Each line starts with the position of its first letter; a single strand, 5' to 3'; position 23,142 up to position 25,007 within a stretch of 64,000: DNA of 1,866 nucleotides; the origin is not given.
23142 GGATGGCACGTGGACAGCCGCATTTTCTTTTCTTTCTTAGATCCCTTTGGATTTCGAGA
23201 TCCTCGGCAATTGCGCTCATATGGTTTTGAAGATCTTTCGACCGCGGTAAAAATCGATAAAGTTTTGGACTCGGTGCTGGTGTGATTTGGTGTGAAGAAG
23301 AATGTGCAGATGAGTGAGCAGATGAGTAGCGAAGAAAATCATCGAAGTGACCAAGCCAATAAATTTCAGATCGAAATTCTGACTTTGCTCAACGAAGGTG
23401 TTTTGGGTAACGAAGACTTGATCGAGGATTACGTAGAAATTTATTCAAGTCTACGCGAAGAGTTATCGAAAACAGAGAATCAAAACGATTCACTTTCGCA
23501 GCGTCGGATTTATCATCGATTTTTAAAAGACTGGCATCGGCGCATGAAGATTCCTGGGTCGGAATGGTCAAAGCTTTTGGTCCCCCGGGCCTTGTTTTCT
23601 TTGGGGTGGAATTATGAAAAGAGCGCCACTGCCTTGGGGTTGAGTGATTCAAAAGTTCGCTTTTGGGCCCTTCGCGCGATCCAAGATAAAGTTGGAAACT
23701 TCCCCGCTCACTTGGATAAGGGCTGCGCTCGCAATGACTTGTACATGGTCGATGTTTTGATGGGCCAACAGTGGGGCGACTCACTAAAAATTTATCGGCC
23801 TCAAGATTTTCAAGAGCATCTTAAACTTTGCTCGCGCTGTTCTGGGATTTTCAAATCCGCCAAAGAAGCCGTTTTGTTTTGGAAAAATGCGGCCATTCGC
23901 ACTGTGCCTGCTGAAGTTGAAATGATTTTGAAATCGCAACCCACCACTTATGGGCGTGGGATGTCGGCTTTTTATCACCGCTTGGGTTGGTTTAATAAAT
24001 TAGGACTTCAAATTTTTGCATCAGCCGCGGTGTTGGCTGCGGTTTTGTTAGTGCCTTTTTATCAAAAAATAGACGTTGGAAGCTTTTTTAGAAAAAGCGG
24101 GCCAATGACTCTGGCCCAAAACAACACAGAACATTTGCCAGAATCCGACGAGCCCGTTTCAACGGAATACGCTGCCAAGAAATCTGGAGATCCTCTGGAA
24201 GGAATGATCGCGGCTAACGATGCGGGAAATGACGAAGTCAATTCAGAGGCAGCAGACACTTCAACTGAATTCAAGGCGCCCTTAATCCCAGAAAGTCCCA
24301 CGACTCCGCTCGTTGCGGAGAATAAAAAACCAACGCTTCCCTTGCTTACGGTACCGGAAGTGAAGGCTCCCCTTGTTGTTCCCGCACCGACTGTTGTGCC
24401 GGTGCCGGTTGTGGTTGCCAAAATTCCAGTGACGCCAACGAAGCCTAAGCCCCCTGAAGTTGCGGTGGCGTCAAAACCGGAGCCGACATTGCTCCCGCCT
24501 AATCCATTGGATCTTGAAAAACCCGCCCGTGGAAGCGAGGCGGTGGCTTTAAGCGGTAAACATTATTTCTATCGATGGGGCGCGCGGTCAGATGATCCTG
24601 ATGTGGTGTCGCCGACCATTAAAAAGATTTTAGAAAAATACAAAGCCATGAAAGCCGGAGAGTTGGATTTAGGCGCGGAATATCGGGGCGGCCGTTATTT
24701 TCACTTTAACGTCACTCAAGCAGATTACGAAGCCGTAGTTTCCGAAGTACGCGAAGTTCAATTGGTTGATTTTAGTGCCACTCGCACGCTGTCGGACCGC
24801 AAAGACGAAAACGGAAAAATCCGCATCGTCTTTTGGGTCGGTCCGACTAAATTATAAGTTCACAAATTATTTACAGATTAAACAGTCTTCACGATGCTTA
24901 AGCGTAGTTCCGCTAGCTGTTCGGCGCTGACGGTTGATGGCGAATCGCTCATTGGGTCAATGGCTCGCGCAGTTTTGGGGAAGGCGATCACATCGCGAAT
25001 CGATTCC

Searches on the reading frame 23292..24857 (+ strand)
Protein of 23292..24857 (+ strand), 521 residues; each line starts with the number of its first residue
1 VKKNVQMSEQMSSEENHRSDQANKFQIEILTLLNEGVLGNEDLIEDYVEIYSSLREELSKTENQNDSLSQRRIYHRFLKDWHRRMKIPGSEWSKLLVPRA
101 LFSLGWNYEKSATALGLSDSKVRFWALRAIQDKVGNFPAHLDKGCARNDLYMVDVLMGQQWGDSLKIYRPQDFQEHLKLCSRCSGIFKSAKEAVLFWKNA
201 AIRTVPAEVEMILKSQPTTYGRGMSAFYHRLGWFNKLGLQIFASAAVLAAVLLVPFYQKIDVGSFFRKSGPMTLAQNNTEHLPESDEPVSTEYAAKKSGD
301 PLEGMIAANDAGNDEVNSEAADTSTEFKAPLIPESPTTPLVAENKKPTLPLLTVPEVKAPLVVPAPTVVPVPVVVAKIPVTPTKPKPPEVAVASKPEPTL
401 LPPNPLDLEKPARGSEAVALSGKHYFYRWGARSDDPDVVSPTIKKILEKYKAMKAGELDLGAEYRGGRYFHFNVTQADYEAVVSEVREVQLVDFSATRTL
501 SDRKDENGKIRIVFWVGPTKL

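Call 3: search_protein_families(library=pfam, proteins=[window:23292-24857:+], max_evalue=1)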
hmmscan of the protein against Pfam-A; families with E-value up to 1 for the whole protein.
window:23292-24857:+ (521 aa): 0 families

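Call 4: search_protein_families(library=ncbifam, proteins=[window:23292-24857:+], max_evalue=1)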
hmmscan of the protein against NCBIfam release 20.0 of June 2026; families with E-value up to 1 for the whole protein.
window:23292-24857:+ (521 aa): 0 families

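Call 71: search_protein_families(library=pfam, alignment_id=A6, max_evalue=5)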
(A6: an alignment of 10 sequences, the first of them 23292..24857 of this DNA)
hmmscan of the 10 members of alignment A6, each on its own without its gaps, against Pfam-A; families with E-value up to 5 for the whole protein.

A. member 1, window:23292-24857:+ (521 aa): 0 families

B. families by the number of members that match (of 10 scanned): 5 families
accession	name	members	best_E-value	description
PF04646.18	DUF604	1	0.012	Protein of unknown function, DUF604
PF20492.3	ERM_helical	1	0.17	Ezrin/radixin/moesin, alpha-helical domain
PF06688.16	DUF1187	1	0.19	Protein of unknown function (DUF1187)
PF00447.23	HSF_DNA-bind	1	0.2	HSF-type DNA-binding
PF13490.11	zf-HC2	1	0.29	Putative zinc-finger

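Call 72: search_solved_structures(query=A6, max_evalue=5, show_alignments=2)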
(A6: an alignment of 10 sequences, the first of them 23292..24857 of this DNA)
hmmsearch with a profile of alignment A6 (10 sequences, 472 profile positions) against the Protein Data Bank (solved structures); distinct sequences matched with E-value up to 5: 7.
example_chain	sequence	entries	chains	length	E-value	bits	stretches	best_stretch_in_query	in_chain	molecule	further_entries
8vd6_A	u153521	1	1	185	0.00012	24.5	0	91-118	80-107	CAP REPEAT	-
6dg5_A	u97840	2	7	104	0.00016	24.1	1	19-90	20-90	Neoleukin-2/15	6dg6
8dz8_A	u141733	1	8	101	0.0036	19.7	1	12-90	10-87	neoleukin-4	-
5wuq_C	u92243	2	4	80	0.011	18.1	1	166-216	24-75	Anti-sigma-W factor RsiW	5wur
8s05_C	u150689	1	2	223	0.7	12.1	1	309-373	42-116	Conserved protein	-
9vkp_b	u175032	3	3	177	1.5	11.1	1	233-320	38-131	ATP synthase subunit b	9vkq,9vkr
7tau_1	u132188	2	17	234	1.5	11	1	284-375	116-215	Pre-protein VI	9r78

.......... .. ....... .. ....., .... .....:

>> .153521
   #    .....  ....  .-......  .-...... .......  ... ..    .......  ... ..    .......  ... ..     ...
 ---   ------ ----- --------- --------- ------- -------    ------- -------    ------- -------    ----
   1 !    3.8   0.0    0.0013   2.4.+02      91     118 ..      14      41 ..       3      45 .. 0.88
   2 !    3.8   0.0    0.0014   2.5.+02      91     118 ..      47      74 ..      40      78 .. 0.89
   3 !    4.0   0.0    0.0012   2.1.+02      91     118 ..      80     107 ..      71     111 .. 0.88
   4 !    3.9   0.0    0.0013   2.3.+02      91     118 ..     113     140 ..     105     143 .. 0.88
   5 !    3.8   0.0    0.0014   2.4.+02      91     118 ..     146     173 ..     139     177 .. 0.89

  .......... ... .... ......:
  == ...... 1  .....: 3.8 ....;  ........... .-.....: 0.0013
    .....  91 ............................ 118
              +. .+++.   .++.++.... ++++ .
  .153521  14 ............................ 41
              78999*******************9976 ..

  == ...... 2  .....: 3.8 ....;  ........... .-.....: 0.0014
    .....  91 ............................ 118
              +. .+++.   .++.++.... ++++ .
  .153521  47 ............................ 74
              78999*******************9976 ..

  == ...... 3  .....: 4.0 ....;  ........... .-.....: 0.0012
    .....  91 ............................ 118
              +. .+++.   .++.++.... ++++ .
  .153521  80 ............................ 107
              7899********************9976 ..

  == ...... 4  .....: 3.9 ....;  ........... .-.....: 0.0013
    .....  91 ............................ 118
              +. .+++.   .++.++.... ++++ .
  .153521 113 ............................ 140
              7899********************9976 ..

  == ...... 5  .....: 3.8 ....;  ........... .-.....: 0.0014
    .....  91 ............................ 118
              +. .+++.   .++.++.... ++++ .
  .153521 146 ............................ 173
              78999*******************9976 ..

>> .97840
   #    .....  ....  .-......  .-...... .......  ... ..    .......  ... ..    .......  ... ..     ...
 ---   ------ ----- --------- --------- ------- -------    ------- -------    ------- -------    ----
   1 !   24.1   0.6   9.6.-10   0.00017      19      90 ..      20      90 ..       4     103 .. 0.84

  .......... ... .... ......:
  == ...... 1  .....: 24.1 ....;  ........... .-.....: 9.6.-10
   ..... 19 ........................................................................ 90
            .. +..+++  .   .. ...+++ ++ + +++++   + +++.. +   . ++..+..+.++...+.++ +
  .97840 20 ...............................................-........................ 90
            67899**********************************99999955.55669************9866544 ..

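Call 89: search_protein_families(library=padloc, proteins=[window:23292-24857:+], max_evalue=0.01)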
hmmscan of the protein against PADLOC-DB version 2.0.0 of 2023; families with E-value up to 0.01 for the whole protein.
window:23292-24857:+ (521 aa): 0 families
